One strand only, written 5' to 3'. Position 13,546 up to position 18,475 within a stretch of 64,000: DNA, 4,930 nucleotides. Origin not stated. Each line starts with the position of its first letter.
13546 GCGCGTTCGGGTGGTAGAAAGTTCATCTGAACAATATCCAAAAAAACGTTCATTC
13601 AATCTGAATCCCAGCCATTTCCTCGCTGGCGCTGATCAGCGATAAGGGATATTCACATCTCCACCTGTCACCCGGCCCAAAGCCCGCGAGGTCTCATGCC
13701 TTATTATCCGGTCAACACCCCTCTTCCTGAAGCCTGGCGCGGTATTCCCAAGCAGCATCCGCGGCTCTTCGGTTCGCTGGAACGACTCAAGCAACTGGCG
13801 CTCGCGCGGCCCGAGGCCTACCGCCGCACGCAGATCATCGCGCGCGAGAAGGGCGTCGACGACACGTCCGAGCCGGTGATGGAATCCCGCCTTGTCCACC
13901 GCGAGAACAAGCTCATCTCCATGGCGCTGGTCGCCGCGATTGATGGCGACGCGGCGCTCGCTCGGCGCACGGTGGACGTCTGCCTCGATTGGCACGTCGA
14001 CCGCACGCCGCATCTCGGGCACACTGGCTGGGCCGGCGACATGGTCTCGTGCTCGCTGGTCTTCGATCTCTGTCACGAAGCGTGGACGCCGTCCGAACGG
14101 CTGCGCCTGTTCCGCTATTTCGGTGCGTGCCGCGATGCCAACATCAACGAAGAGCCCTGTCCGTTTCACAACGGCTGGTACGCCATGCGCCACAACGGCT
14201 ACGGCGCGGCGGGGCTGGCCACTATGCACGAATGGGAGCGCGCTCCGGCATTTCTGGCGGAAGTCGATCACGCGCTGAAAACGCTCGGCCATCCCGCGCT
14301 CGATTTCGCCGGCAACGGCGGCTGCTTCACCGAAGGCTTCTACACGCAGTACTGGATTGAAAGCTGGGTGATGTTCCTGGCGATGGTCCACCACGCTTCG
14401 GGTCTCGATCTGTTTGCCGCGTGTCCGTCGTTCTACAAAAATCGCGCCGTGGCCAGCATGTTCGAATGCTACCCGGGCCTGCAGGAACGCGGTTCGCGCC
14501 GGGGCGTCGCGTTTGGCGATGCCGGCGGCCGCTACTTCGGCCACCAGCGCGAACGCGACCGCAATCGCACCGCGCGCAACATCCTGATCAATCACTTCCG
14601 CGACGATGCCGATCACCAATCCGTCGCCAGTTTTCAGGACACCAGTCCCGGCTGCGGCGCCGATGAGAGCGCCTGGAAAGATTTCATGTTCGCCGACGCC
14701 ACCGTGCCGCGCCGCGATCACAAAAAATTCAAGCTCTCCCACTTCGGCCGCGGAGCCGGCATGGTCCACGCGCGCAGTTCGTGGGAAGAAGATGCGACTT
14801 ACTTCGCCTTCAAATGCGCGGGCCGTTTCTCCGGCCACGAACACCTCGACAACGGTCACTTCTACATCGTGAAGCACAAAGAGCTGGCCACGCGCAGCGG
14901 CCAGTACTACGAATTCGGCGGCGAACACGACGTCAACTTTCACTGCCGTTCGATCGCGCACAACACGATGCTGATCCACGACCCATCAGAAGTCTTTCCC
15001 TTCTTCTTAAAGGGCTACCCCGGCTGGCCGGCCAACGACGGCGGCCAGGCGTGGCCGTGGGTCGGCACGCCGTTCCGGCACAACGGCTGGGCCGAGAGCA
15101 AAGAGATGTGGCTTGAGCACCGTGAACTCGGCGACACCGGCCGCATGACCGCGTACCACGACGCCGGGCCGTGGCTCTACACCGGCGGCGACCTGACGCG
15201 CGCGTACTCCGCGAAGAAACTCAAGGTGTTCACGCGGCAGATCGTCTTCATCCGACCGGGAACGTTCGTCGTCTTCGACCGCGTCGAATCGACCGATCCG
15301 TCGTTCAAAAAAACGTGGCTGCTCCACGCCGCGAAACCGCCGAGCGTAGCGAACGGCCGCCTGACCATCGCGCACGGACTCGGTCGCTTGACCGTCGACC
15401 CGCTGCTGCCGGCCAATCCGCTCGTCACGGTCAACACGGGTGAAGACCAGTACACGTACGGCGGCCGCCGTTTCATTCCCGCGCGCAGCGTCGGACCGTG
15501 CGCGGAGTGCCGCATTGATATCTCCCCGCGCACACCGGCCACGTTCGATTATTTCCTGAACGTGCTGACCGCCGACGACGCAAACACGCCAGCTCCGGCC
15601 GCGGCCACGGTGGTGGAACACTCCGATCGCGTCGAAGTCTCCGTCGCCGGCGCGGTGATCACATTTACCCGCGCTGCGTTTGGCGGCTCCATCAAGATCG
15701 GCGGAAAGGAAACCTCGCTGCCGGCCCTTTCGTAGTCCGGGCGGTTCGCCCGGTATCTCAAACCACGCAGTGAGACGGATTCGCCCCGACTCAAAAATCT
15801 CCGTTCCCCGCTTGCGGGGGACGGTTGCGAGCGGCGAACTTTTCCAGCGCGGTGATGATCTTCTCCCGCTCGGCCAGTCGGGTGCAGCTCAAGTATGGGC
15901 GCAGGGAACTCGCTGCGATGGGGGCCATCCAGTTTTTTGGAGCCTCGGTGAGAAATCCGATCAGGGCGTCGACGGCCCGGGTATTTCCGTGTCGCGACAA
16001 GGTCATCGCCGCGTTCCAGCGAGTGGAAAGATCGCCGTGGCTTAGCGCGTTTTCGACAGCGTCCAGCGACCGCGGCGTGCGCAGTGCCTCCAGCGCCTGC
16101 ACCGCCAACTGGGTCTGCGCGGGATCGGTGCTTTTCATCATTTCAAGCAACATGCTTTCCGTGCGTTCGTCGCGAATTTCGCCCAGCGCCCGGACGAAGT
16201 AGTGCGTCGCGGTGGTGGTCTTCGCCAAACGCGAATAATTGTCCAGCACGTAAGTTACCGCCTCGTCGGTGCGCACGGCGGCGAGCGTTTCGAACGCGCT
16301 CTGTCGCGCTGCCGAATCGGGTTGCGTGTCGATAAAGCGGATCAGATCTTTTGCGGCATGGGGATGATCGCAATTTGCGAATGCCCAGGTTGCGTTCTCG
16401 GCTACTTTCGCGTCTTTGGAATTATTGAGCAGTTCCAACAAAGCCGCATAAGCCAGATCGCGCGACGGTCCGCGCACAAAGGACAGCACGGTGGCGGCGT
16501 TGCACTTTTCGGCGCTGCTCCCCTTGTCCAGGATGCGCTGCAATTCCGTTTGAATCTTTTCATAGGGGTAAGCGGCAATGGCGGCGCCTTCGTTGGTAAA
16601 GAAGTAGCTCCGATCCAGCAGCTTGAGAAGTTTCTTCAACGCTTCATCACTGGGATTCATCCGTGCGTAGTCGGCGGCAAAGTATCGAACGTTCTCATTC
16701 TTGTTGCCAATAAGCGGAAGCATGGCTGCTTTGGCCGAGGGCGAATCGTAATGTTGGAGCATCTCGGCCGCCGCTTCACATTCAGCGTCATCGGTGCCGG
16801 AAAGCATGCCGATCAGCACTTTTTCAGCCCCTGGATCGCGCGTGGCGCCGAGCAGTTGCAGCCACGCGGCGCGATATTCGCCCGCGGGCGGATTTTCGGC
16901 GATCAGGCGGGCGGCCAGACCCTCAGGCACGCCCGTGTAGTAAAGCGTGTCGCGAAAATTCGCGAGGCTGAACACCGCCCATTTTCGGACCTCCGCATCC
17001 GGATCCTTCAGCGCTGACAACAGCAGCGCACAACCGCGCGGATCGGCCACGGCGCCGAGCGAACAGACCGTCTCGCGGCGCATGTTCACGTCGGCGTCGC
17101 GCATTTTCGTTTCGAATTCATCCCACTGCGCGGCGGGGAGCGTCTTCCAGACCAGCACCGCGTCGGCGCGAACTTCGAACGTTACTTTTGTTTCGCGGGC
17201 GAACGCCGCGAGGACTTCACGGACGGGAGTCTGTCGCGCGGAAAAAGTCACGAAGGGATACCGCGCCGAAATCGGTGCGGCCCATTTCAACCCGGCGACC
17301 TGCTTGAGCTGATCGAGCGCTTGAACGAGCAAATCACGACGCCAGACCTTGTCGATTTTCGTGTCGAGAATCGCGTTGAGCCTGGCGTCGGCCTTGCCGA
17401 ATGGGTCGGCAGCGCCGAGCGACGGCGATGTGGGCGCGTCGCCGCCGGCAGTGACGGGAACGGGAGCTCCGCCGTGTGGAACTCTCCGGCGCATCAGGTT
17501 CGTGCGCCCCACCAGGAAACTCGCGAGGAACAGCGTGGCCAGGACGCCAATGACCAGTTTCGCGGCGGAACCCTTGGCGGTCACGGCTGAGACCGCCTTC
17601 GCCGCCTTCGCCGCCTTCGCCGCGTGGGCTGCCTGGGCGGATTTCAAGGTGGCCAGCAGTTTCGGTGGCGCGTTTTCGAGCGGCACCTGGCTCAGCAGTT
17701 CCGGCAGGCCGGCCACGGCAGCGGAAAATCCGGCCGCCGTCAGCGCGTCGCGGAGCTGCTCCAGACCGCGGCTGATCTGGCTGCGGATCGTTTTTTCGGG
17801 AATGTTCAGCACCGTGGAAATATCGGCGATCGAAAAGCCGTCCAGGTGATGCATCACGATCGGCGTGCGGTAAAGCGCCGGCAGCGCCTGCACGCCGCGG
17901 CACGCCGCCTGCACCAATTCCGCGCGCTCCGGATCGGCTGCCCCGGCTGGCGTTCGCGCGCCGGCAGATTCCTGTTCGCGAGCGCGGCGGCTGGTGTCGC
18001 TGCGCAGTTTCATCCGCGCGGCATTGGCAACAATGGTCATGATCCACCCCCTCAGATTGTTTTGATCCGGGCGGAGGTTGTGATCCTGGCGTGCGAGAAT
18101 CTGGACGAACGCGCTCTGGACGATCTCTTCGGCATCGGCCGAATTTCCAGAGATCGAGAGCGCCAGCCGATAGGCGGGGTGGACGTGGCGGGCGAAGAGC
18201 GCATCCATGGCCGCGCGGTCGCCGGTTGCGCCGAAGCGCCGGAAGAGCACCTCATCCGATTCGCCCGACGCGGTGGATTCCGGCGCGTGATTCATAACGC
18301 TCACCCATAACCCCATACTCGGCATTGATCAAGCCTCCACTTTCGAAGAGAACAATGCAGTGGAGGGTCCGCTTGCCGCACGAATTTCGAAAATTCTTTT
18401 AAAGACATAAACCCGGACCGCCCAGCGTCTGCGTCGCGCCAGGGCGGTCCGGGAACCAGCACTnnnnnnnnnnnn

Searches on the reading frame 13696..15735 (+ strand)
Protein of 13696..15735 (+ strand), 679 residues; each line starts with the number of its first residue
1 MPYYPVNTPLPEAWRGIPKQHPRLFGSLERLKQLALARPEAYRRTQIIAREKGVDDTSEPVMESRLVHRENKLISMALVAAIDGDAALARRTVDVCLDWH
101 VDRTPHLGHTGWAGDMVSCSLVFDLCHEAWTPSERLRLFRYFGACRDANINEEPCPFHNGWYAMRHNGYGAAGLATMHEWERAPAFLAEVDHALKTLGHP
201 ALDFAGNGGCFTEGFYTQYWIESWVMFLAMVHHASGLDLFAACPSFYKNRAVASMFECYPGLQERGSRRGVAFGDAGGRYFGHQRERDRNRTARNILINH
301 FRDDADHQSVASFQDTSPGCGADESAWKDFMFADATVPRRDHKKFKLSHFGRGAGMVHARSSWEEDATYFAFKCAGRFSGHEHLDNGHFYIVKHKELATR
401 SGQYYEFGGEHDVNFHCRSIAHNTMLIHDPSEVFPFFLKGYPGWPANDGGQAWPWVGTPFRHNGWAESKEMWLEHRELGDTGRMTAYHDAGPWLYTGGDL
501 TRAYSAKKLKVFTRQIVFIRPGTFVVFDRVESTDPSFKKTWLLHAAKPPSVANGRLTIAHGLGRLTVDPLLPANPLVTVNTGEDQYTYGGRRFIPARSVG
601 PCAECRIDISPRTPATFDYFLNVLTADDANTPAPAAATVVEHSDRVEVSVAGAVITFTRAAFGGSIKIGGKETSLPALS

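Call 33: search_protein_families(library=pfam, proteins=[window:13696-15735:+], max_evalue=0.0001)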
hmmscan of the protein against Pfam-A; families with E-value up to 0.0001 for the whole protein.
window:13696-15735:+ (679 aa): 1 family
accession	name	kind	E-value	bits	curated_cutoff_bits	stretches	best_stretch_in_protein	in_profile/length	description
PF07940.18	Hepar_II_III_C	-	1.7e-08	34.7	24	1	361-551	19-169/237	Heparinase II/III-like, C-terminal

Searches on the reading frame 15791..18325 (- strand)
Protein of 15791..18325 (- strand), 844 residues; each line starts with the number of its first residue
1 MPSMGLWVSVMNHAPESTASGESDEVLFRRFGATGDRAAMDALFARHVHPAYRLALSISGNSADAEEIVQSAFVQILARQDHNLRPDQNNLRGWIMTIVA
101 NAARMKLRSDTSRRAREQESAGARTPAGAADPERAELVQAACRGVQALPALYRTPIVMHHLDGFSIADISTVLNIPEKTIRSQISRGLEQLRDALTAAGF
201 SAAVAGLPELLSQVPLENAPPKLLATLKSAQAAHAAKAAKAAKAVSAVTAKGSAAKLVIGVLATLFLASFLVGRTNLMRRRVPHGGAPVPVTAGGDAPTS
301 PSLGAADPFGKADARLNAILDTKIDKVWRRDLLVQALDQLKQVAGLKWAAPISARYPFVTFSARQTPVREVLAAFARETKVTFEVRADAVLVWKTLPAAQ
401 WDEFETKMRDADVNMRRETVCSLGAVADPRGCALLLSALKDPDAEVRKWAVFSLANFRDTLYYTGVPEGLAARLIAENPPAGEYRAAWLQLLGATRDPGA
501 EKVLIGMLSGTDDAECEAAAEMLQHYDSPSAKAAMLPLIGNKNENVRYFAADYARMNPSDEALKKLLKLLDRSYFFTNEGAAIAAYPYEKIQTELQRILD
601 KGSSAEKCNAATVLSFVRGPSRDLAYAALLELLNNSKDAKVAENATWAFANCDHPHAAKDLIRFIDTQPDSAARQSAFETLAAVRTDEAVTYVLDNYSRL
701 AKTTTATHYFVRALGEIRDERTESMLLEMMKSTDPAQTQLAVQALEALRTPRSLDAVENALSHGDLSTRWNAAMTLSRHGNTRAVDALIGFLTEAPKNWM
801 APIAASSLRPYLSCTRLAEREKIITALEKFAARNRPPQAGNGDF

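Call 33: search_protein_families(library=pfam, proteins=[window:15791-18325:-], max_evalue=0.0001)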
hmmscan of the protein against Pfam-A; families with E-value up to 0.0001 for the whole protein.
window:15791-18325:- (844 aa): 7 families
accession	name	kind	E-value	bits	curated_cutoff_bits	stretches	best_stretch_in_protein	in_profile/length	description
PF13646.12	HEAT_2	-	4.2e-36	123.5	27.7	5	740-808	19-87/88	HEAT repeats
PF08281.18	Sigma70_r4_2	-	5.9e-13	48.7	25.7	1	145-191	8-54/54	Sigma-70, region 4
PF03130.22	HEAT_PBS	-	4.7e-11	42.5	20.9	0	769-792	2-25/27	PBS lyase HEAT-like repeat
PF04542.20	Sigma70_r2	-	1.6e-10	41.1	24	1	43-111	1-69/71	Sigma-70 region 2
PF02985.28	HEAT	-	4.8e-07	29.9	23.5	0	434-457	4-27/31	HEAT repeat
PF04545.22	Sigma70_r4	-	1.3e-06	28.2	24.1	1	147-192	4-49/50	Sigma-70, region 4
PF13513.12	HEAT_EZ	-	2.5e-05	25.1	27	0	625-651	29-54/55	HEAT-like repeat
